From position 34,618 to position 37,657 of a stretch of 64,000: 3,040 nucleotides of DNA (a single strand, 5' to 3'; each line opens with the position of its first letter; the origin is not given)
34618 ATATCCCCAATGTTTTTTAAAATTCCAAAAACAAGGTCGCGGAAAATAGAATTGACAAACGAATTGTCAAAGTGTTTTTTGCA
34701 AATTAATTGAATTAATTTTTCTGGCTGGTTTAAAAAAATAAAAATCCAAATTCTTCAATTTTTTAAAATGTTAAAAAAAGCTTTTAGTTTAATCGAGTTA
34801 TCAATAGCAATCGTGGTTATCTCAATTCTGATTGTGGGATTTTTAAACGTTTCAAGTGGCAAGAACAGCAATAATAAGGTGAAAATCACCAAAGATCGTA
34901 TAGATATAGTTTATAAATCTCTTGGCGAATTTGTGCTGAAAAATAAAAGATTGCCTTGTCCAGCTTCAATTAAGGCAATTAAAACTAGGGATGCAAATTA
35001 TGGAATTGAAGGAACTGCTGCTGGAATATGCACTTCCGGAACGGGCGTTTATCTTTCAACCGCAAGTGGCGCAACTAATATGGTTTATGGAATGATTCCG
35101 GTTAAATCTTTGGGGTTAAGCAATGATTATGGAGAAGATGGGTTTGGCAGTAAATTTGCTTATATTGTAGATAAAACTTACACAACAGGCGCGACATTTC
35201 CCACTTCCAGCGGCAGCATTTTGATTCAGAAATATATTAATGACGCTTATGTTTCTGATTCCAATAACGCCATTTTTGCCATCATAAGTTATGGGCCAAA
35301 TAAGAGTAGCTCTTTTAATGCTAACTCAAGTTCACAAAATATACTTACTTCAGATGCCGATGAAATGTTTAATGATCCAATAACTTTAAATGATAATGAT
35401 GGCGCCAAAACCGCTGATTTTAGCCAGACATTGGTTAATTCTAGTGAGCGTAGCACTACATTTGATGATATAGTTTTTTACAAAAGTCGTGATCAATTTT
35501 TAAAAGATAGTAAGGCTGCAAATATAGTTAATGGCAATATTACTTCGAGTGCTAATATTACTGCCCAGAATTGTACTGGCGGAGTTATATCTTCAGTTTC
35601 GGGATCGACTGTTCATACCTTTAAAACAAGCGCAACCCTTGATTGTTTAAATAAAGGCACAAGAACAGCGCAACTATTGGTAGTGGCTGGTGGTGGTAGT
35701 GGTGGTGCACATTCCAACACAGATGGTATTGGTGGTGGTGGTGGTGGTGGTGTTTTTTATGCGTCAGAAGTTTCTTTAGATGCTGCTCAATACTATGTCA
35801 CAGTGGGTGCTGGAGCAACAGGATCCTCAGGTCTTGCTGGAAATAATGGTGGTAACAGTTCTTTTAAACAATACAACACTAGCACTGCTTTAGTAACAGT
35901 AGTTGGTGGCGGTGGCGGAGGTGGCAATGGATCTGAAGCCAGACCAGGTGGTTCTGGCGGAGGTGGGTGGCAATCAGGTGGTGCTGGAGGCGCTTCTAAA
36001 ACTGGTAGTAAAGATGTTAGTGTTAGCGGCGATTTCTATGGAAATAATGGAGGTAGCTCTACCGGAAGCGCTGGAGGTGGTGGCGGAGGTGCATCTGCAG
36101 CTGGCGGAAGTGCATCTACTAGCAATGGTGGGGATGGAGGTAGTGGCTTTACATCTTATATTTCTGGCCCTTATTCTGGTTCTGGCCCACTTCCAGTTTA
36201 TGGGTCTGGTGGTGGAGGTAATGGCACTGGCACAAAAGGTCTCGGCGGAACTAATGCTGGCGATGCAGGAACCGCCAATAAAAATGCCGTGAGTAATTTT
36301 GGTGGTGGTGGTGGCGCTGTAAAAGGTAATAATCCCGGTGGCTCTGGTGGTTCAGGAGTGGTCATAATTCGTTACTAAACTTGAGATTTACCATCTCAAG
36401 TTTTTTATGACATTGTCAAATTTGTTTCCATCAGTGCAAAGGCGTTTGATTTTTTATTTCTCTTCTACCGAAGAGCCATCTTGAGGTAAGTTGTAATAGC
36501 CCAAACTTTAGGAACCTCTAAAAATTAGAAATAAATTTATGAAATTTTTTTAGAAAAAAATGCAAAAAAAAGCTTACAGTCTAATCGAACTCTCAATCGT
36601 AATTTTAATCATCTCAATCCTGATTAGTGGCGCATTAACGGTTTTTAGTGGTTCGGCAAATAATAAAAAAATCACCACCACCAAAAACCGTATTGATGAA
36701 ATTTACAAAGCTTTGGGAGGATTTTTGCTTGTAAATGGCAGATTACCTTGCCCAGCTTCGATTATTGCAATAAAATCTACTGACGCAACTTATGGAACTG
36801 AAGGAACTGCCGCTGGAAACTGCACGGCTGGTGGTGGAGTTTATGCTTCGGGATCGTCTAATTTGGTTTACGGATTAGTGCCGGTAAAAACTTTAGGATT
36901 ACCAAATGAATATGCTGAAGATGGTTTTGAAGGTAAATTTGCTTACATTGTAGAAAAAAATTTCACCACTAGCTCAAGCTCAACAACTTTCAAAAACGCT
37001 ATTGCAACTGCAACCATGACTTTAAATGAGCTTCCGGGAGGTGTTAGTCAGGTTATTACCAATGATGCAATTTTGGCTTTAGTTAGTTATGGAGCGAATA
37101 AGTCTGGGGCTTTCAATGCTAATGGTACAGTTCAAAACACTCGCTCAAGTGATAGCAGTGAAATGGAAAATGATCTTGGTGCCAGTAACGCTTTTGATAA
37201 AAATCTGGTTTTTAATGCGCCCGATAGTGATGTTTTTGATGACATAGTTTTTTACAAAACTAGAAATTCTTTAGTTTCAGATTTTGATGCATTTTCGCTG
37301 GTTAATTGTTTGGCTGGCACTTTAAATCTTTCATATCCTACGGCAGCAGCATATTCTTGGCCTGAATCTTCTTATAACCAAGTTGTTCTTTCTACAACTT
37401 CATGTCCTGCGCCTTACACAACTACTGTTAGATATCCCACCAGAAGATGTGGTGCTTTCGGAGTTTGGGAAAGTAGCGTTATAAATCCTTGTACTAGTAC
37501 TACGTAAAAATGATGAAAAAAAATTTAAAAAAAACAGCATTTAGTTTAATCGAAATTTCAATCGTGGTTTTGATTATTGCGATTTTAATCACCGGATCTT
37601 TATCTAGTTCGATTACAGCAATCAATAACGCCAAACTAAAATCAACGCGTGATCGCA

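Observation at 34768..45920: Candidate undescribed surface/host-interaction system: pilin-like proteins and a giant secreted protein share a sushi/CCP-like module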

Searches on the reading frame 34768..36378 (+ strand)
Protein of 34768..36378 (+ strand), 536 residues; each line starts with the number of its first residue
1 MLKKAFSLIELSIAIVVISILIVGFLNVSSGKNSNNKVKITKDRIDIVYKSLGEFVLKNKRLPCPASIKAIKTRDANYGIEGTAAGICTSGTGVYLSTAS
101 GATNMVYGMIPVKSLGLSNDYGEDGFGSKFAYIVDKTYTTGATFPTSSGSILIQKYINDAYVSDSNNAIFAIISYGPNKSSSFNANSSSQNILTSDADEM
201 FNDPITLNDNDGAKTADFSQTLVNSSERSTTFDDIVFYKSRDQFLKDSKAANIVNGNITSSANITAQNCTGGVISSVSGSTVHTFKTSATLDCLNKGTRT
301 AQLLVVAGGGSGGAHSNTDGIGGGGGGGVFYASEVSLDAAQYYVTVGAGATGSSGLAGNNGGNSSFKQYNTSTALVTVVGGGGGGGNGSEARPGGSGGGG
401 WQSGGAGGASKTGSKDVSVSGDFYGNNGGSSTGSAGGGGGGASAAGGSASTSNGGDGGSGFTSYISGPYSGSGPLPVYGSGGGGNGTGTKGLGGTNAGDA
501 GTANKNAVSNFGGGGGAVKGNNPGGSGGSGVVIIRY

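Call 3: search_protein_families(library=pfam, proteins=[window:34768-36378:+], max_evalue=1)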
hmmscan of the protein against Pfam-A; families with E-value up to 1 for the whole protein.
window:34768-36378:+ (536 aa): 2 families
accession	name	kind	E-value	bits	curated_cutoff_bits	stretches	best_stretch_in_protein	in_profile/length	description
PF21722.4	Gly_rich_2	-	3.8e-15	57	24.3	1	296-536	12-225/226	Glycine-rich domain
PF07963.17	N_methyl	-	0.0008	19.3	21.2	1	3-24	4-25/27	Prokaryotic N-terminal methylation motif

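Call 4: search_protein_families(library=ncbifam, proteins=[window:34768-36378:+], max_evalue=1)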
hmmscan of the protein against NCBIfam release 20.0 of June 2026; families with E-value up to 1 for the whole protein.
window:34768-36378:+ (536 aa): 3 families
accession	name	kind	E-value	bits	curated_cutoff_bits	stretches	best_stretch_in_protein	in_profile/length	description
TIGR02532.1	IV_pilin_GFxxxE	domain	8.7e-05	22.2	16.3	1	4-24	2-22/24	prepilin-type N-terminal cleavage/methylation domain-containing protein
NF040999.1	pilin_ComGC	equivalog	0.017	15.3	75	1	3-33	1-32/84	competence type IV pilus major pilin ComGC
TIGR01710.1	typeII_sec_gspG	equivalog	0.054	13.5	88.85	1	5-64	2-61/134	type II secretion system major pseudopilin GspG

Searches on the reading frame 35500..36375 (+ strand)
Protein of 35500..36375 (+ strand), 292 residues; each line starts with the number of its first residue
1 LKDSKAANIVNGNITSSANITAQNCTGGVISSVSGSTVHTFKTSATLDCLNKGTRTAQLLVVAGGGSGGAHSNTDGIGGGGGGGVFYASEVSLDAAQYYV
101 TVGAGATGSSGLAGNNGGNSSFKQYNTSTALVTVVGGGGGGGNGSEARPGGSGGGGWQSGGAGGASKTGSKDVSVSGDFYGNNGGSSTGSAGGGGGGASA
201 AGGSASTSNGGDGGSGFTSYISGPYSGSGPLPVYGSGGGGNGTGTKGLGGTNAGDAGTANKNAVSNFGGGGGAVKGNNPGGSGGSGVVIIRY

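Call 72: search_solved_structures(query=window:35500-36375:+, max_evalue=1)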
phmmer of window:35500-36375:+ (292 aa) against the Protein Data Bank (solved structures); distinct sequences matched with E-value up to 1: 2.
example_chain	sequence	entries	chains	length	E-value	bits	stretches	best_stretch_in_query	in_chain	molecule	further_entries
9o9b_A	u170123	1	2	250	0.042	16.4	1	127-164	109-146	IL-18 Surrogate Cytokine Agonist DR3097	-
21tv_A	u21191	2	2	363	0.69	12.5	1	127-163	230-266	Ozoralizumab (OZR) | anti-TNF-alpha nanobodies, TNF30, derived from Ozoralizumab (OZR)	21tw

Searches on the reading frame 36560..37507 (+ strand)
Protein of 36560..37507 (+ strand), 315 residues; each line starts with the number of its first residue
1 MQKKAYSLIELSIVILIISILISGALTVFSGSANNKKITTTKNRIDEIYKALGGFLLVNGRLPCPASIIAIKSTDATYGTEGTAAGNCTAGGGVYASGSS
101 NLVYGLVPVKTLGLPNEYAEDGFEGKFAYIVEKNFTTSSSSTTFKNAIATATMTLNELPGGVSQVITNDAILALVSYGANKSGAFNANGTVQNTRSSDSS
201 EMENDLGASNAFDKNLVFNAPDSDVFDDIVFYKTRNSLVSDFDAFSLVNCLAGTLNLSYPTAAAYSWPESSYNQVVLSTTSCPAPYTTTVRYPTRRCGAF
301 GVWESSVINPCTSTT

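Call 3: search_protein_families(library=pfam, proteins=[window:36560-37507:+], max_evalue=1)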
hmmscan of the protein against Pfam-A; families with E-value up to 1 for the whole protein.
window:36560-37507:+ (315 aa): 3 families
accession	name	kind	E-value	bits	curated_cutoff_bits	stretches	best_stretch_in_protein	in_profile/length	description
PF07963.17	N_methyl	-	0.00033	20.6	21.2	1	3-26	4-27/27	Prokaryotic N-terminal methylation motif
PF02793.27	HRM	-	0.00068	20.4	26.2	1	265-311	12-63/66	Hormone receptor domain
PF09862.15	DUF2089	-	0.029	14.5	33.4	0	251-262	22-33/47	Domain of unknown function (DUF2089)-HTH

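Call 4: search_protein_families(library=ncbifam, proteins=[window:36560-37507:+], max_evalue=1)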
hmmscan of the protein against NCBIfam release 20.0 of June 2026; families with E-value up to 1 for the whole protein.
window:36560-37507:+ (315 aa): 8 families
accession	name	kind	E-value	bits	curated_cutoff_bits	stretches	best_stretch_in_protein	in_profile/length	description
TIGR02532.1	IV_pilin_GFxxxE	domain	7.5e-05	22.4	16.3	1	4-26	2-24/24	prepilin-type N-terminal cleavage/methylation domain-containing protein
TIGR01710.1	typeII_sec_gspG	equivalog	0.00045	20.3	88.85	1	5-66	2-63/134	type II secretion system major pseudopilin GspG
TIGR01708.2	typeII_sec_gspH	equivalog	0.0026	17.7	80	1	6-44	4-42/169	type II secretion system minor pseudopilin GspH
NF040999.1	pilin_ComGC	equivalog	0.011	15.9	75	1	3-22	1-20/84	competence type IV pilus major pilin ComGC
NF007862.0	PRK10574.1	equivalog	0.072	13.2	138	1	2-25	3-26/145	prepilin peptidase-dependent pilin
NF041613.1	fdxn_Azotob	equivalog_domain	0.078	13.3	195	1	234-277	44-87/107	2Fe-2S ferredoxin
NF040473.1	peri_YbiM_McbA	exception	0.086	13.5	110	0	176-207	25-56/86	DUF1471 family periplasmic protein McbA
NF007800.0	PRK10506.1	equivalog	0.2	11.4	158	1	2-39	7-44/163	prepilin peptidase-dependent protein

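Call 6: find_homologous_proteins(query=window:36560-37507:+, max_evalue=0.001)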
Query window:36560-37507:+ (315 aa): 672 proteins with E <= 0.001 among 4520 candidates; the best 120 are listed.
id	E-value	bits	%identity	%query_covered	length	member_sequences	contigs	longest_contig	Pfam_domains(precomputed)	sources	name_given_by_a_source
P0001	1.1e-200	683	100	100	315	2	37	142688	-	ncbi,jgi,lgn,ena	jgi:prepilin-type N-terminal cleavage/methylation domain-containing protein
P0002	2.4e-182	623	93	99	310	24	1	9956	-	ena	-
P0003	3.2e-180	616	91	99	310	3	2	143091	-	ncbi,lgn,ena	-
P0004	1.8e-179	614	90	99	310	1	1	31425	-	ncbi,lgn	ncbi:MAG: prepilin-type N-terminal cleavage/methylation domain-containing protein [Pseudomonadota ba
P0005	1.3e-178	611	91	99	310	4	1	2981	-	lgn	-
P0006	1.5e-173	594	88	99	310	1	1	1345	-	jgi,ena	jgi:prepilin-type N-terminal cleavage/methylation domain-containing protein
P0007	6.2e-171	586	89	99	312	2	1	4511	-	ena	-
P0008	5.5e-169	579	86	99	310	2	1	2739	-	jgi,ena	jgi:prepilin-type N-terminal cleavage/methylation domain-containing protein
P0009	6.8e-168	576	88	99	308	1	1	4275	-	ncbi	-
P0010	1.0e-152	526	85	94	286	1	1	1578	-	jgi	jgi:prepilin-type N-terminal cleavage/methylation domain-containing protein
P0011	7.1e-117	408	59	100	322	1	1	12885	-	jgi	jgi:type II secretory pathway pseudopilin PulG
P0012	4.4e-114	399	63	99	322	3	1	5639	-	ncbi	-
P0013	5.0e-113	396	61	99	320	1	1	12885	PF07963.18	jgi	jgi:prepilin-type N-terminal cleavage/methylation domain-containing protein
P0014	5.8e-112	392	61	99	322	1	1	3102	-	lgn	-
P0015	6.4e-111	389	59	99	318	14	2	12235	-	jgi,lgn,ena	jgi:hypothetical protein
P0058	1.6e-79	286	49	97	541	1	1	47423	-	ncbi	-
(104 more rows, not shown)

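Call 13: find_related_loci(query=A1, collection=genome_contigs, flank=10000)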
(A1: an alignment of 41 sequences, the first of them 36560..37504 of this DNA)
Query A1 (315 aa) in genome_contigs; peptide patterns used: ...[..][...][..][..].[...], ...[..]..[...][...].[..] (x = any residue, [..] = any of these).
235 stretches matched a pattern; 86 encode a relative of the query (tblastn E <= 1e-3); the best 80 are kept; 78 distinct loci.
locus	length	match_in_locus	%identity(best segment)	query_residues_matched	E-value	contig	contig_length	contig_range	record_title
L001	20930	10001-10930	91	1-313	5e-180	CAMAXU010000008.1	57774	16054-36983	MAG: Rickettsia typhi isolate ME-21oct19-9 genome assembly, contig: ME-21oct19-C652, whole genome shotgun sequence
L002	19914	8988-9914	90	1-312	7e-168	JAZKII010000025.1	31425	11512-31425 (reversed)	MAG: Pseudomonadota bacterium isolate ADI_DC_SW_02_SPN_11032020-bin025 DCSW02SPN_B025_0_000000000025, whole genome shotg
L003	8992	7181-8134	62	2-313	1e-112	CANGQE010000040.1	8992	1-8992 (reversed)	MAG: Rickettsiales bacterium isolate RE-14apr17-14 genome assembly, contig: RE-14Apr17-14.fna-C40, whole genome shotgun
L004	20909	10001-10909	47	2-311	3e-88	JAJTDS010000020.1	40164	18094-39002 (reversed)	MAG: Rickettsiales bacterium isolate 49632_E25 Sample_49632_scaffold_525, whole genome shotgun sequence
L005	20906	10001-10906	48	2-311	8e-88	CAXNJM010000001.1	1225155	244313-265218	MAG: Rickettsiales bacterium UBA1997 isolate ME-04may21-LR-81 genome assembly, contig: ME-04may21-LR-C14, whole genome s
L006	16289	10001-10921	47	3-314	6e-85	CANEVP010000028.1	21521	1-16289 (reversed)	MAG: Rickettsiales bacterium isolate CE-Oct18-128 genome assembly, contig: CE-Oct18-128.fna-C28, whole genome shotgun se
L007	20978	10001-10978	46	5-311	9e-84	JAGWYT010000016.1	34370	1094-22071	MAG: Rickettsiales bacterium isolate REEB497 contig-150_2129, whole genome shotgun sequence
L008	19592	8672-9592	47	3-314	7e-84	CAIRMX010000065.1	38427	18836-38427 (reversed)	MAG: uncultured Alphaproteobacteria bacterium isolate ErkenSummer_bin-0736 genome assembly, contig: bin-0736:065/173, wh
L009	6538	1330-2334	46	3-311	5e-84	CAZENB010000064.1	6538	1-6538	MAG TPA_asm: uncultured Rhizobium sp. isolate SRP219642_co3_485 genome assembly, contig: NODE_16649_length_6538_cov_5.12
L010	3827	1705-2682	45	1-311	6e-83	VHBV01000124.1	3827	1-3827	MAG: Candidatus Pelagibacterales bacterium isolate M_surface_6_m2_121 M_surface_6_m2_121_Ga0194115_10030487, whole genom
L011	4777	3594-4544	50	3-311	7e-82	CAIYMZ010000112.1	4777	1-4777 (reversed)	MAG: uncultured Alphaproteobacteria bacterium isolate Loclat_bin-14143 genome assembly, contig: bin-14143:112/175, whole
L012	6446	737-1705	47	1-314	8e-82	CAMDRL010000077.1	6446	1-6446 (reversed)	MAG: Rickettsia typhi isolate TrE-03may19-48 genome assembly, contig: TrE-03may19-C25277, whole genome shotgun sequence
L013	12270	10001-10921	46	3-314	1e-81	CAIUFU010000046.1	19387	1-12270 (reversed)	MAG: uncultured Alphaproteobacteria bacterium isolate KT6_bin-167 genome assembly, contig: bin-167:046/264, whole genome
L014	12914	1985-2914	52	3-311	1e-81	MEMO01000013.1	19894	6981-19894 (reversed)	MAG: Alphaproteobacteria bacterium RIFCSPLOWO2_01_FULL_40_26 rifcsplowo2_01_scaffold_20697, whole genome shotgun sequenc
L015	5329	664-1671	45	4-311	5e-80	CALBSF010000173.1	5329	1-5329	MAG TPA_asm: uncultured Rickettsiales bacterium isolate SRR6231156_bin.78_CONCOCT_v1.1_MAG genome assembly, contig: ERZ6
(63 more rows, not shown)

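Call 16: predict_structure(alignment_id=A1)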
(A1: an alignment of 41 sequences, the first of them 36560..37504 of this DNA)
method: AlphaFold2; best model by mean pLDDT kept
length: 315 residues; sequences in the alignment: 41
mean_pLDDT: 86.8   pTM: 0.81
mean pLDDT of the five models: 86.8, 86.3, 85.9, 85.0, 84.6
residues with pLDDT >= 90: 179; 70-90: 106; 50-70: 29; < 50: 1
segments of 3 or more residues with pLDDT < 50: none
pLDDT, mean of each block of 10 residues (from residue 1): 56 80 68 88 97 94 94 92 76 79 93 95 94 84 72 90 91 95 93 93 87 91 90 94 90 86 89 92 76 89 88 74
secondary structure, 60 per line:
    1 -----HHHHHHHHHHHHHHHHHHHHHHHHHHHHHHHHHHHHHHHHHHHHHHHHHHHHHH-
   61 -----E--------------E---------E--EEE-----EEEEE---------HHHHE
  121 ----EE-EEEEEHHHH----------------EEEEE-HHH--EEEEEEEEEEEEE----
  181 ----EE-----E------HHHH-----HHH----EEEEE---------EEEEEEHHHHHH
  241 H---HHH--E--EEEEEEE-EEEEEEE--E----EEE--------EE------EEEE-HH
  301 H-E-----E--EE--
elements in order: H6-59 E94-96 E102-106 H116-119 E128-132 H133-136 E153-157 E164-176 H199-202 E215-219 E229-234 H235-241 E253-259 E261-267 E275-277 E294-297

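Call 19: fold_search(model_id=the predicted structure, library=pdb)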
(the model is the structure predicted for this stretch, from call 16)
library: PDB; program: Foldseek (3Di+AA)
matches with E <= 10: 106; with E <= 0.001: 0
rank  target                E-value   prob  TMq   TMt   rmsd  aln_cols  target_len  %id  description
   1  9iuf_A                3.6e-02  1.00  0.30  0.44   7.5       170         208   14  Cryo-EM structure of the type IVb pilus from enterotoxigenic Escherichia coli (released 2025-05-28)
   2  8d51_A                7.3e-02  0.85  0.14  0.37   4.6        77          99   21  Parathyroid hormone 1 receptor extracellular domain complexed with a peptide ligand containing beta-3-homotryptophan (released 2023-06-14)
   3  3n93_A                1.4e-01  0.75  0.14  0.10   4.9        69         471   22  Crystal structure of human CRFR2 alpha extracellular domain in complex with Urocortin 3 (released 2010-10-20)
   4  7vvj_R                2.0e-01  0.63  0.13  0.11   4.5        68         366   22  PTHrP-bound human PTH1R in complex with Gs (released 2022-08-03)
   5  3h3g_A                2.0e-01  0.63  0.14  0.10   8.5        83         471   19  Crystal structure of the extracellular domain of the human parathyroid hormone receptor (PTH1R) in complex with parath (released 2009-08-11)
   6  6nbh_R                2.2e-01  0.47  0.14  0.12   9.1        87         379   18  Cryo-EM structure of parathyroid hormone receptor type 1 in complex with a long-acting parathyroid hormone analog and  (released 2019-04-17)
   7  3ehs_A                3.0e-01  0.85  0.13  0.09   3.9        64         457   30  Crystal structure of the extracellular domain of human corticotropin releasing factor receptor type 1 (CRFR1) (released 2008-09-30)
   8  7uzo_A                3.6e-01  0.60  0.11  0.29   3.1        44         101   27  Parathyroid hormone 1 receptor extracellular domain complexed with a peptide ligand containing one beta-amino acid (released 2022-10-19)
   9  3mbw_A                4.1e-01  0.57  0.11  0.13   3.9        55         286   20  Crystal structure of the human ephrin A2 LBD and CRD domains in complex with ephrin A1 (released 2010-06-09)
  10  3s0t_B                4.6e-01  0.47  0.22  0.36   7.2       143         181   11  Crystal structure of the CofA Type IV pilin subunit from enterotoxigenic E. coli (released 2012-04-11)
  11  3l2j_A                4.9e-01  0.44  0.14  0.09   4.5        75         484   21  Dimeric structure of the ligand-free extracellular domain of the human parathyroid hormone receptor (PTH1R) (released 2010-02-02)
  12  9bub_R                6.6e-01  0.47  0.13  0.11   4.3        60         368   17  Human calcitonin Receptor in complex with Gs and cagrilintide in the bypass conformation (released 2025-04-23)
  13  6fj3_A                6.6e-01  0.41  0.12  0.07   4.3        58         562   24  High resolution crystal structure of parathyroid hormone 1 receptor in complex with a peptide agonist. (released 2018-11-21)
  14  7y35_R                7.0e-01  0.47  0.14  0.12   4.1        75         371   20  Cryo-EM structure of the Abaloparatide-bound human PTH1R-Gs complex (released 2023-07-05)
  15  3c4m_B                7.4e-01  0.41  0.13  0.09   7.6        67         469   21  Structure of human parathyroid hormone in complex with the extracellular domain of its G-protein-coupled receptor (PTH (released 2008-04-08)
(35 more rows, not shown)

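Call 49: search_protein_families(library=pfam, proteins=[P0058], max_evalue=0.01)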
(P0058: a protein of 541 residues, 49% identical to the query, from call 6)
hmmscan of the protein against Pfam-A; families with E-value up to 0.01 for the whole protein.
P0058 (541 aa): 2 families
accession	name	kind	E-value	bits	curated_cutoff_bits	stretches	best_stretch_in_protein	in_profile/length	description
PF07963.17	N_methyl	-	0.00068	19.5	21.2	1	8-33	2-27/27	Prokaryotic N-terminal methylation motif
PF00084.26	Sushi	-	0.0017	19.1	20.7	0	340-415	1-53/56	Sushi repeat (SCR repeat)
